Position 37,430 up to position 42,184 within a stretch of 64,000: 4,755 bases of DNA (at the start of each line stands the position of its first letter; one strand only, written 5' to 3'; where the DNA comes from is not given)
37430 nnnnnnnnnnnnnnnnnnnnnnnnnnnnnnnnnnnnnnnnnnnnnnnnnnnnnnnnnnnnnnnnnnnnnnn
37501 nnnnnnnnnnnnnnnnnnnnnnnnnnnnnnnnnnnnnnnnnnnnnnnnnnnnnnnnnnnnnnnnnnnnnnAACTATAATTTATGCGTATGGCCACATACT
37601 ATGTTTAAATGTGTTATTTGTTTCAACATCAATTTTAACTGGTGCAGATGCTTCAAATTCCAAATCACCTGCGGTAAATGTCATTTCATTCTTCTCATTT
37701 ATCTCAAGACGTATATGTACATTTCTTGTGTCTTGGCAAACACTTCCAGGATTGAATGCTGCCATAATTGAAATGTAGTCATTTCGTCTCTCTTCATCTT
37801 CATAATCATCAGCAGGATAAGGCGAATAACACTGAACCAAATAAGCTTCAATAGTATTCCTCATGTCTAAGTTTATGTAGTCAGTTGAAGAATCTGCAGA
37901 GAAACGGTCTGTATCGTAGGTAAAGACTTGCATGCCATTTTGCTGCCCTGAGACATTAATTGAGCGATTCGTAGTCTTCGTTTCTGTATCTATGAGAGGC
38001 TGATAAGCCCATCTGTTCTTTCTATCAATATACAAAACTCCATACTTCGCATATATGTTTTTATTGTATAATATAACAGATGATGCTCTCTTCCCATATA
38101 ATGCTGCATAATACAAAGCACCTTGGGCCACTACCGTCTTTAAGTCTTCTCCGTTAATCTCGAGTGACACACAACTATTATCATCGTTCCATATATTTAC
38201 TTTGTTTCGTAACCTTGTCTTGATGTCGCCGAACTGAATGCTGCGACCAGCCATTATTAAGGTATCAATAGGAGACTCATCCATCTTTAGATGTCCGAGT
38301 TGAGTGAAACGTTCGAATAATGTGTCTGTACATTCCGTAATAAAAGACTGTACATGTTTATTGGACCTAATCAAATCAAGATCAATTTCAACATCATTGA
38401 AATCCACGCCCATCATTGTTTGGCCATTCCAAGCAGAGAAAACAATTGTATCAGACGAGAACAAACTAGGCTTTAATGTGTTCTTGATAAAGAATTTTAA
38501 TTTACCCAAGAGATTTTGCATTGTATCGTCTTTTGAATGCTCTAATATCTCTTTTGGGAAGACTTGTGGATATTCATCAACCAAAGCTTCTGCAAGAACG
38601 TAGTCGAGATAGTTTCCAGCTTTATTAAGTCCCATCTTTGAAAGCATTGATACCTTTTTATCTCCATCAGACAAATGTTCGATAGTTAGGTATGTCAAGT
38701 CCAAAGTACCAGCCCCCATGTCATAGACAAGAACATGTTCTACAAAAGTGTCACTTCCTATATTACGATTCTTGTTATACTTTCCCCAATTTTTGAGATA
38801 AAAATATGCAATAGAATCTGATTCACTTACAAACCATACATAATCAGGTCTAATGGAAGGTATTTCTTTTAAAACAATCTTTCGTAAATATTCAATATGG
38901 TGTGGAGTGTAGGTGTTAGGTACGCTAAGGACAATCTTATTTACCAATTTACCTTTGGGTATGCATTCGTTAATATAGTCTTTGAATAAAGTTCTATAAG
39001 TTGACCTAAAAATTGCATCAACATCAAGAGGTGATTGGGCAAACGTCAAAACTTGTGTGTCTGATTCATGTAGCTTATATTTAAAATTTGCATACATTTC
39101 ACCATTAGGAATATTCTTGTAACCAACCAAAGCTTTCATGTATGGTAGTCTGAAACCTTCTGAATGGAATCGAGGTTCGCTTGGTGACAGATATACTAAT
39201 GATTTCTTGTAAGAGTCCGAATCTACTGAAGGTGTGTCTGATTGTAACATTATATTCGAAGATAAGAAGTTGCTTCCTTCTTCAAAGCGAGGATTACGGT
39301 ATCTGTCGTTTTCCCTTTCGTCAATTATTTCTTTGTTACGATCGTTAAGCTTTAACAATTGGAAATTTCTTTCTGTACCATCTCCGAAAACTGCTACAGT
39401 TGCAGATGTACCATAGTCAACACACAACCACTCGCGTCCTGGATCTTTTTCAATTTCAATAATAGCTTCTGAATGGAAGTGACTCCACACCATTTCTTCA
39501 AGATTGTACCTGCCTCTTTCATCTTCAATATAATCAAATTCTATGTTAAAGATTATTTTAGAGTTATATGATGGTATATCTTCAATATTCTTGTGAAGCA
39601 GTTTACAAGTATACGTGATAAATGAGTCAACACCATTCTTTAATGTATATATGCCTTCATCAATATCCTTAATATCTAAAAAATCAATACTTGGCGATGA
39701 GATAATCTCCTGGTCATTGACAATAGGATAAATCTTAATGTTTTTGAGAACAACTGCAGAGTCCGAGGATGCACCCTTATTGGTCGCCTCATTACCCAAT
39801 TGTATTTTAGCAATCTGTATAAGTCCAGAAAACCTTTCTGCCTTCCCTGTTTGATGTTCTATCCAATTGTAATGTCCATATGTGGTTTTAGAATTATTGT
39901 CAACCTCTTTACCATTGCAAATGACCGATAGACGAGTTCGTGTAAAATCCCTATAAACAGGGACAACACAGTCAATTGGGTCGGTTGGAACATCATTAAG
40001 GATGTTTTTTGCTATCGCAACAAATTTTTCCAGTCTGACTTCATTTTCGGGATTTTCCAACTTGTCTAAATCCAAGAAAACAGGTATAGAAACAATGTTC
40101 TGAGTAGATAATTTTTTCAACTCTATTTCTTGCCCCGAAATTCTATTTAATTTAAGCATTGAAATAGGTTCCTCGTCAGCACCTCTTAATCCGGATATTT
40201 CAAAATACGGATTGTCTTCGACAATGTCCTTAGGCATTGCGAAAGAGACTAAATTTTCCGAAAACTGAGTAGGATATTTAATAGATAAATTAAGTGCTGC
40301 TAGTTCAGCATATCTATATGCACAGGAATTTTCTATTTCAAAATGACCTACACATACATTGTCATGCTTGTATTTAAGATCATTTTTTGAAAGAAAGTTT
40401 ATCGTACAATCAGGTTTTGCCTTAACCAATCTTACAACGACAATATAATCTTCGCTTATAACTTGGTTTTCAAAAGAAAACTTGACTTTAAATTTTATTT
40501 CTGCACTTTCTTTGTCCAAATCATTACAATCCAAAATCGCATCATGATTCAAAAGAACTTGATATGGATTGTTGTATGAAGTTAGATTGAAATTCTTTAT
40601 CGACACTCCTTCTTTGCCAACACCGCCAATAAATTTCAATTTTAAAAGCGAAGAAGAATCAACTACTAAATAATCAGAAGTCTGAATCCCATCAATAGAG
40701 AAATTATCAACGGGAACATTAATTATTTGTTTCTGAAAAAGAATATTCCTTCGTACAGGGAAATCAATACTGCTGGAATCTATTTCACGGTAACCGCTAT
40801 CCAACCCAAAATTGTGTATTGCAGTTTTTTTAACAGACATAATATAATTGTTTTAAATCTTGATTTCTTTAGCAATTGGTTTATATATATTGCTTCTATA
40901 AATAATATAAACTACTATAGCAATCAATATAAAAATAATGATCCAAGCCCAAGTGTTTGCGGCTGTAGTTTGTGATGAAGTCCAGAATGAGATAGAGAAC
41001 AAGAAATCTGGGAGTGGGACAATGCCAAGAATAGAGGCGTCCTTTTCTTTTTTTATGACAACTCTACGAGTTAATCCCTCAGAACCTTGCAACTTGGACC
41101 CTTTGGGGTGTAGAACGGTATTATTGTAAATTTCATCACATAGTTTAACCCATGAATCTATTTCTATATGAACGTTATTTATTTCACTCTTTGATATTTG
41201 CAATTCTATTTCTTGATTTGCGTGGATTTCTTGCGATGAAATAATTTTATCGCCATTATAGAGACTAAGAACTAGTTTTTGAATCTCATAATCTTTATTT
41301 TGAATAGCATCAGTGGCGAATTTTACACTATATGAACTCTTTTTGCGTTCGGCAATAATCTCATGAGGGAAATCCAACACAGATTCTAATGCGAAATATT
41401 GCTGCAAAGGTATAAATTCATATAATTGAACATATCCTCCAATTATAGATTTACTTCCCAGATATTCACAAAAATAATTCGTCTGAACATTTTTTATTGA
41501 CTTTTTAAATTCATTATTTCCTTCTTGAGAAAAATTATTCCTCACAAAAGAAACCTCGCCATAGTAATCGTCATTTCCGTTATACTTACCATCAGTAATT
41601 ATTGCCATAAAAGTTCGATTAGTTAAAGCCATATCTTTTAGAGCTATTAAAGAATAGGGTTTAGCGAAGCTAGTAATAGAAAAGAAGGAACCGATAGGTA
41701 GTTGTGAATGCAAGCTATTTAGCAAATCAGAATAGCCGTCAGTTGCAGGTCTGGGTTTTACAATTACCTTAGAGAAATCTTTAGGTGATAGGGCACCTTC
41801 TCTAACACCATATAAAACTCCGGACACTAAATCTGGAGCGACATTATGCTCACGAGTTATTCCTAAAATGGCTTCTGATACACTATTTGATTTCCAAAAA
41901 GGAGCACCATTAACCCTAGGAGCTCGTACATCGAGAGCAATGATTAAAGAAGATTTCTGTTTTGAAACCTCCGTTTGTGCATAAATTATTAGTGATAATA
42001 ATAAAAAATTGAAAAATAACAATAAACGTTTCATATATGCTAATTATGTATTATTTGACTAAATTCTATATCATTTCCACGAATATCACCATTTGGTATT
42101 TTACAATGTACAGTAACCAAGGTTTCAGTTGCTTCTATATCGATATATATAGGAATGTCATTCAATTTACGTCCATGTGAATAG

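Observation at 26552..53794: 27-kb single-strand operon-like island built around seven Hsp70-fold ATPase paralogues and four soluble Zn-metalloproteases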

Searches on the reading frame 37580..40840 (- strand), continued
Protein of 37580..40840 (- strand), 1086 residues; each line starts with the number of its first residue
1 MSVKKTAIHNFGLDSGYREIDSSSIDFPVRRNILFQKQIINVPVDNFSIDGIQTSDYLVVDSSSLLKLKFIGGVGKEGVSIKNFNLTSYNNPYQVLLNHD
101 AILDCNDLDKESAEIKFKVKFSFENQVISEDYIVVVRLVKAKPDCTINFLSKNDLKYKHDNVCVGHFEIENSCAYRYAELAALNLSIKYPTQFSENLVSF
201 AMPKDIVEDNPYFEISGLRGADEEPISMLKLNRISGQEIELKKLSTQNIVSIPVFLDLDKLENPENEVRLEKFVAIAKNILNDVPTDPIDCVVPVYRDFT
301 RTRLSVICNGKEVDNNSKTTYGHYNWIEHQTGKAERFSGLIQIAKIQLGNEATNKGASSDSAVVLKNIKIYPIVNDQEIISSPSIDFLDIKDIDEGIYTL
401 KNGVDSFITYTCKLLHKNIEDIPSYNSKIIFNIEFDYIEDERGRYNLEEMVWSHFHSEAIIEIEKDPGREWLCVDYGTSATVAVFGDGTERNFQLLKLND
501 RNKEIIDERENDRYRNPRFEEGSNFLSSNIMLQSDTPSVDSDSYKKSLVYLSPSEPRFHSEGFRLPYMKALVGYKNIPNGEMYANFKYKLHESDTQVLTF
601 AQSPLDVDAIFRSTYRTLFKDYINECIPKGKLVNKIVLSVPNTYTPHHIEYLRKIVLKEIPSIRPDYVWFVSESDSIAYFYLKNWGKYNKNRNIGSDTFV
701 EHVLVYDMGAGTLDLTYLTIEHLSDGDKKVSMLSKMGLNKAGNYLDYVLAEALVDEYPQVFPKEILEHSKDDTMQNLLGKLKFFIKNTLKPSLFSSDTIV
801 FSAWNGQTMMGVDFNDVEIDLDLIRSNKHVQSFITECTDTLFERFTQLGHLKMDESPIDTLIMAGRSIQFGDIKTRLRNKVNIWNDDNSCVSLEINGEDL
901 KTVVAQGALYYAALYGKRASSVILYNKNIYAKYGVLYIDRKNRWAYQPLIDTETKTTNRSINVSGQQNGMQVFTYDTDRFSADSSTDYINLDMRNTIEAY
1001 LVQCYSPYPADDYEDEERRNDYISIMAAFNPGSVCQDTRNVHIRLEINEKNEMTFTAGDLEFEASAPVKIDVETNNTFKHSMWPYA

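Call 54: predict_structure(alignment_id=A1)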
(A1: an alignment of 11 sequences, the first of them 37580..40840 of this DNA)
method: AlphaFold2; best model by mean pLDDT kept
length: 1086 residues; sequences in the alignment: 11
mean_pLDDT: 73.9   pTM: 0.58
mean pLDDT of the five models: 73.9, 69.7, 66.4, 64.3, 61.5
residues with pLDDT >= 90: 127; 70-90: 610; 50-70: 230; < 50: 119
segments of 3 or more residues with pLDDT < 50: 175-179, 213-223, 329-338, 510-521, 529-552, 554-559, 917-929, 955-986
pLDDT, mean of each block of 10 residues (from residue 1): 76 76 80 67 84 86 87 75 80 88 73 88 82 81 72 74 85 54 80 70 75 43 53 80 72 84 76 80 65 77 87 90 64 46 89 72 90 74 68 84 81 75 75 92 75 92 74 72 76 78 58 40 58 33 37 48 58 65 68 68 75 76 80 82 69 83 75 86 83 63 87 84 68 77 84 91 80 79 84 85 76 78 92 89 84 89 80 87 89 81 84 55 40 84 86 49 32 37 53 90 82 78 78 86 69 75 61 66 57
secondary structure, 60 per line:
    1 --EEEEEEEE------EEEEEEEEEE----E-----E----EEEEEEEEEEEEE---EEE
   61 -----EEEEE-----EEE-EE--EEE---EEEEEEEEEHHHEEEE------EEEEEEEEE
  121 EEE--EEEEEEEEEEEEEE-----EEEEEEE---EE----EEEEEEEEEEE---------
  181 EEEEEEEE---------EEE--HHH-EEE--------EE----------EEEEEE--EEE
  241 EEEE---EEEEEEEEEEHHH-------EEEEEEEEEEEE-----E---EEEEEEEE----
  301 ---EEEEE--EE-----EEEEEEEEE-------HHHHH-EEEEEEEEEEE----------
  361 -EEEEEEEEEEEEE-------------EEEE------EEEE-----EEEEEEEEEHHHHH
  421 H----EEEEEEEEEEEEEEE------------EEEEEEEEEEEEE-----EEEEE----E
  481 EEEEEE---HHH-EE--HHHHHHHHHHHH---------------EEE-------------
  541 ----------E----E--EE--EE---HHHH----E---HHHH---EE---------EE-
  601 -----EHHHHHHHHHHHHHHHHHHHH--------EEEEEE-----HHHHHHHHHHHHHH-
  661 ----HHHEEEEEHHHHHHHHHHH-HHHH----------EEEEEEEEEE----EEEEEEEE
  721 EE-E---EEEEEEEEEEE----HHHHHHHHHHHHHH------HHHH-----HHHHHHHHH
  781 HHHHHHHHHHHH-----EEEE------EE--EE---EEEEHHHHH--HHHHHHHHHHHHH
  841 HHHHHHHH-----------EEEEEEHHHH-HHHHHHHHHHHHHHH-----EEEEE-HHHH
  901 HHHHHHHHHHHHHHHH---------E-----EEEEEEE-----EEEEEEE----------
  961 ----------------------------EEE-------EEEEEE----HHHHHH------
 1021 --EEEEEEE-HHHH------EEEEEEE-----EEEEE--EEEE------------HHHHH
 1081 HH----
elements in order (helices of 4 or more, strands of 3 or more residues): E3-10 E17-26 E42-54 E58-60 E66-70 E76-78 E84-86 E90-98 E102-105 E112-123 E126-139 E145-151 E161-171 E181-188 E198-200 E207-209 E230-235 E238-244 E248-257 E268-279 E289-296 E304-308 E318-326 H334-338 E340-350 E362-374 E388-391 E398-401 E407-415 H416-421 E426-440 E453-465 E471-475 E480-486 H498-509 E525-527 H568-571 H580-583 H607-626 E635-640 H646-659 E668-672 H673-683 H685-688 E699-708 E713-722 E728-738 H743-756 H763-766 H772-792 E798-801 E817-820 H821-825 H828-848 E860-865 H866-869 H871-885 E891-895 H897-916 E932-938 E944-950 E989-991 E999-1004 H1009-1014 E1023-1029 H1031-1034 E1041-1047 E1053-1057 E1060-1063 H1076-1082
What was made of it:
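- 37580..40840 (-): Triad member 2, the giant Hsp70. Residues 1-465 are all-beta (several beta-sandwich domains), followed by an Hsp70 NBD (about 470-916) and an SBD-beta-like domain (about 930-1063). AF2 model with pLDDT 73.9 (call 54).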

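Call 59: fold_search(model_id=the predicted structure, library=pdb)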
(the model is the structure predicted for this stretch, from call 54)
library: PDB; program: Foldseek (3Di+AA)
matches with E <= 10: 1163; with E <= 0.001: 330
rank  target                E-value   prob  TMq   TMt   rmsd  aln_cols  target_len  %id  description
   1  9a2i_MODEL_1_A        2.5e-15  1.00  0.28  0.45  13.2       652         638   14  Model of E. coli DnaK by in-cell photo-crosslinking MS and deep learning (released 2023-02-24)
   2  7kru_B                3.2e-15  1.00  0.27  0.49  10.8       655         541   14  Stimulating state of a truncated Hsp70 DnaK fused with a substrate peptide (released 2021-09-15)
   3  9a5j_A                5.4e-15  1.00  0.31  0.50   8.3       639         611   14  Integrative model of DNAK-GUDB by crosslinking MS and deep learning (released 2024-09-18)
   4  4b9q_A                7.0e-15  1.00  0.31  0.51   9.5       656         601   12  Open conformation of ATP-bound Hsp70 homolog DnaK (released 2012-11-14)
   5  7kzu                  7.3e-15  1.00  0.32  0.58   9.6       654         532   14  Quasi-intermediate state (Q) of a truncated Hsp70 DnaK fused with a substrate peptide (released 2021-05-12)
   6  4b9q_C                7.3e-15  1.00  0.31  0.51   9.5       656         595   12  Open conformation of ATP-bound Hsp70 homolog DnaK (released 2012-11-14)
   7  4b9q_B                8.1e-15  1.00  0.32  0.53   9.2       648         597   12  Open conformation of ATP-bound Hsp70 homolog DnaK (released 2012-11-14)
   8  5nro_A                8.6e-15  1.00  0.32  0.53   9.2       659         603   14  Structure of full-length DnaK with bound J-domain (released 2018-01-17)
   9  7ko2_B                1.2e-14  1.00  0.31  0.52   9.1       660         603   12  Restraining state of near full-length Hsp70 DnaK (released 2021-09-15)
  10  4b9q_D                1.4e-14  1.00  0.32  0.53   9.6       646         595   13  Open conformation of ATP-bound Hsp70 homolog DnaK (released 2012-11-14)
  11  7krt_A                1.6e-14  1.00  0.33  0.54   9.1       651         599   13  Restraining state of a truncated Hsp70 DnaK (released 2021-09-15)
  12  7ko2_D                2.1e-14  1.00  0.30  0.50   9.4       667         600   12  Restraining state of near full-length Hsp70 DnaK (released 2021-09-15)
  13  7krv_B                2.1e-14  1.00  0.28  0.50  10.4       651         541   14  Stimulating state of disulfide-bridged Hsp70 DnaK (released 2021-09-15)
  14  7krv_A                2.5e-14  1.00  0.28  0.51  10.8       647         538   14  Stimulating state of disulfide-bridged Hsp70 DnaK (released 2021-09-15)
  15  7kzi_A                3.0e-14  1.00  0.29  0.49  11.7       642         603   15  Intermediate state (QQQ) of near full-length DnaK alternatively fused with a substrate peptide (released 2021-05-12)
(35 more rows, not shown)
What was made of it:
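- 37580..40840 (-): Foldseek hits DnaK/BiP with E = 2.5e-15 (call 59).
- On Hsp70 superfamily (actin-fold ATPase with peptide-binding domain): The giant Hsp70 model aligns to full-length DnaK over about 650 columns (call 59).
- Checked: Its AF2 model matches full-length DnaK/BiP with Foldseek E = 2.5e-15 over about 650 columns (calls 54, 59).
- The giant protein is a full NBD plus SBD-beta (calls 54, 59).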

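Call 64: search_dna_similar(query=window:37580-40840:-, collection=plasmids, mode=protein, max_evalue=0.00001, max_rows=10)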
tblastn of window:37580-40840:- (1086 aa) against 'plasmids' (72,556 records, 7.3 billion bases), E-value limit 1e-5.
No match.

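Call 65: search_dna_similar(query=window:37580-40840:-, collection=phages, mode=protein, max_evalue=0.00001, max_rows=10)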
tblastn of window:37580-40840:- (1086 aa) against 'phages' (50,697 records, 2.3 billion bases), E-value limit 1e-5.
No match.

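Call 104: find_related_loci(query=A1, collection=viral_contigs, flank=10000)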
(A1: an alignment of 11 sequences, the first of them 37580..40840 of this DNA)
Query A1 (1086 aa) in viral_contigs; peptide patterns used: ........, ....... (x = any residue, [..] = any of these).
12 stretches matched a pattern, but none encodes a relative of the query by tblastn (E <= 1e-3).

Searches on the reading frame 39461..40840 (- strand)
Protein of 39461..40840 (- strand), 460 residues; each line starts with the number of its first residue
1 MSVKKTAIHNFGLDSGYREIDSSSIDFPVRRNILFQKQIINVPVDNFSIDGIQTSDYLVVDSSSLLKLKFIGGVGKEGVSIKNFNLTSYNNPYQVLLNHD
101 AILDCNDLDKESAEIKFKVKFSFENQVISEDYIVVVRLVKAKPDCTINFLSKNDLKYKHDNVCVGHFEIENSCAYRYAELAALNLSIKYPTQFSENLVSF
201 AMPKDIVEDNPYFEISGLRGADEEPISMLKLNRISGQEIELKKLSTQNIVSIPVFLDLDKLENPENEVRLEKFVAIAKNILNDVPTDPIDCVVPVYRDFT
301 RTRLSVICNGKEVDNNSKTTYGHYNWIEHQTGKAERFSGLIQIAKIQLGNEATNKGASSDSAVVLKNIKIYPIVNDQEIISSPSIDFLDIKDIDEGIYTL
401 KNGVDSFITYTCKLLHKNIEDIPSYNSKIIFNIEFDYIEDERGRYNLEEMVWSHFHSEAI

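Call 116: search_protein_representatives(protein=window:39461-40840:-)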
Query: 460 residues. Proteins with E-value up to 0.001 (for the whole library): 24; up to 1e-10: 15; up to 1e-30: 8. The best 24 are listed.
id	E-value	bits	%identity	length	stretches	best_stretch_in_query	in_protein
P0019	2.6e-137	474.9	49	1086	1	1-457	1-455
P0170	7.7e-123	427.3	94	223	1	1-208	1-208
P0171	8.2e-81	288.8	34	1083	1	9-457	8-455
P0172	1.8e-72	261.2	36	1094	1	20-455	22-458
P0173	3.9e-45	171.2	30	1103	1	11-457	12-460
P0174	3.0e-43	165.0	67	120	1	1-118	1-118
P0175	1.2e-38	149.7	33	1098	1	56-445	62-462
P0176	3.0e-37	145.2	27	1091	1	17-452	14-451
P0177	2.1e-25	106.1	28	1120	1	52-444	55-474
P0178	1.3e-16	77.2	29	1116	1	21-441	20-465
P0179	7.7e-16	74.6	28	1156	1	18-455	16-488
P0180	1.3e-12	64.0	28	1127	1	20-457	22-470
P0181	4.1e-12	62.3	30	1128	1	67-268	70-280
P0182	3.1e-11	59.4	25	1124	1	61-441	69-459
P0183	6.0e-11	58.5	26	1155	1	20-440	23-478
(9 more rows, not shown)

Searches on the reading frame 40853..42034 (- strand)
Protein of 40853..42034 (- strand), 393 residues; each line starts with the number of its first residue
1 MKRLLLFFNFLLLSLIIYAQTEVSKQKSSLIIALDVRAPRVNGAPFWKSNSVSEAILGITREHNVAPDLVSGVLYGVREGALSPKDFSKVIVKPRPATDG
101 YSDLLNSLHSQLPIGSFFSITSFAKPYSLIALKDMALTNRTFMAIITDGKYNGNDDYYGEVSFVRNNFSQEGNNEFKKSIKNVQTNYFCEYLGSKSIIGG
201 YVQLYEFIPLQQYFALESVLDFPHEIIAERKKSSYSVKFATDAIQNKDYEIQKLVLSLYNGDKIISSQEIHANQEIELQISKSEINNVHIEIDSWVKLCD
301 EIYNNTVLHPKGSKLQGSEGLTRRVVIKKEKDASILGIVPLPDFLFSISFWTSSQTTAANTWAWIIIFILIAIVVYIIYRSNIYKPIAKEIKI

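Call 4: search_protein_families(library=pfam, proteins=[window:40853-42034:-], max_evalue=0.01)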
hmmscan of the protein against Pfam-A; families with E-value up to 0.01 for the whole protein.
window:40853-42034:- (393 aa): 0 families

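Call 5: search_protein_families(library=padloc, proteins=[window:40853-42034:-], max_evalue=0.01)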
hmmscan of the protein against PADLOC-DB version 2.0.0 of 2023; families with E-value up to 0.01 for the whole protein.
window:40853-42034:- (393 aa): 0 families

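Call 6: search_protein_families(library=ncbifam, proteins=[window:40853-42034:-], max_evalue=0.01)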
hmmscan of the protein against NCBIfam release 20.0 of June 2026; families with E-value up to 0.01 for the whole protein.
window:40853-42034:- (393 aa): 0 families

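Call 46: search_solved_structures(query=A3, max_evalue=1, show_alignments=1)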
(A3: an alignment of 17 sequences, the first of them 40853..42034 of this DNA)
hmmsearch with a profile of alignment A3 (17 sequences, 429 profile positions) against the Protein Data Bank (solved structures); distinct sequences matched with E-value up to 1: 1.
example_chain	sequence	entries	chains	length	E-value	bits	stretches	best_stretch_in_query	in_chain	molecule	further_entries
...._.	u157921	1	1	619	0.21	13.7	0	168-200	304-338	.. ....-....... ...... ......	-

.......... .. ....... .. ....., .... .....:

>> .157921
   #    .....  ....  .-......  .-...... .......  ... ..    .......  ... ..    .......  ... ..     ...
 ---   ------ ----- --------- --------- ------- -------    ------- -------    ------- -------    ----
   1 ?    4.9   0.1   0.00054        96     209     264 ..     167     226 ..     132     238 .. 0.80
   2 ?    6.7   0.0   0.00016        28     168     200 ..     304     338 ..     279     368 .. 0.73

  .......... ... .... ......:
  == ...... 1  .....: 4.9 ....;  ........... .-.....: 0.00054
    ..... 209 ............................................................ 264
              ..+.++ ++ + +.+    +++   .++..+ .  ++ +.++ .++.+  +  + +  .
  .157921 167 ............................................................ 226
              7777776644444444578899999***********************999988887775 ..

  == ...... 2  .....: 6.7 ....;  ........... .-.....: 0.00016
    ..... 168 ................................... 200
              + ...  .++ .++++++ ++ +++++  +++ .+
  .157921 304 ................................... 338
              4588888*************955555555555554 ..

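Call 49: search_protein_families(library=pfam, alignment_id=A3, max_evalue=1)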
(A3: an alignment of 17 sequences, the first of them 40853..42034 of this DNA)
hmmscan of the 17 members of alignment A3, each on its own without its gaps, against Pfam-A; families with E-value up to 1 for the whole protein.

A. member 1, window:40853-42034:- (393 aa): 0 families

B. families by the number of members that match (of 17 scanned): 11 families
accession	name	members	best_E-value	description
PF19470.4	DUF6007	1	0.01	Family of unknown function (DUF6007)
PF05961.16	Chordopox_A13L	1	0.015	Chordopoxvirus A13L protein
PF02216.22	B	1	0.016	B domain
PF23143.1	2TM_P5A-ATPase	1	0.04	P5A-ATPase, transmembrane helical hairpin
PF18303.6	Saf_2TM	1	0.052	SAVED-fused 2TM effector domain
PF19332.4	RNF180_C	1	0.069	E3 ubiquitin-protein ligase RNF180 C-terminus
PF21968.2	TcdA1_RBD_3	1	0.07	TcdA1, receptor binding domain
PF10029.15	DUF2271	1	0.075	Predicted periplasmic protein (DUF2271)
PF10660.14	MitoNEET_N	1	0.078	Iron-containing outer mitochondrial membrane protein N-terminus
PF16959.10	Collectrin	1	0.094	Renal amino acid transporter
PF19579.4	FtsL_2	1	0.86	Bacteriodetes cell division protein (FtsL-like)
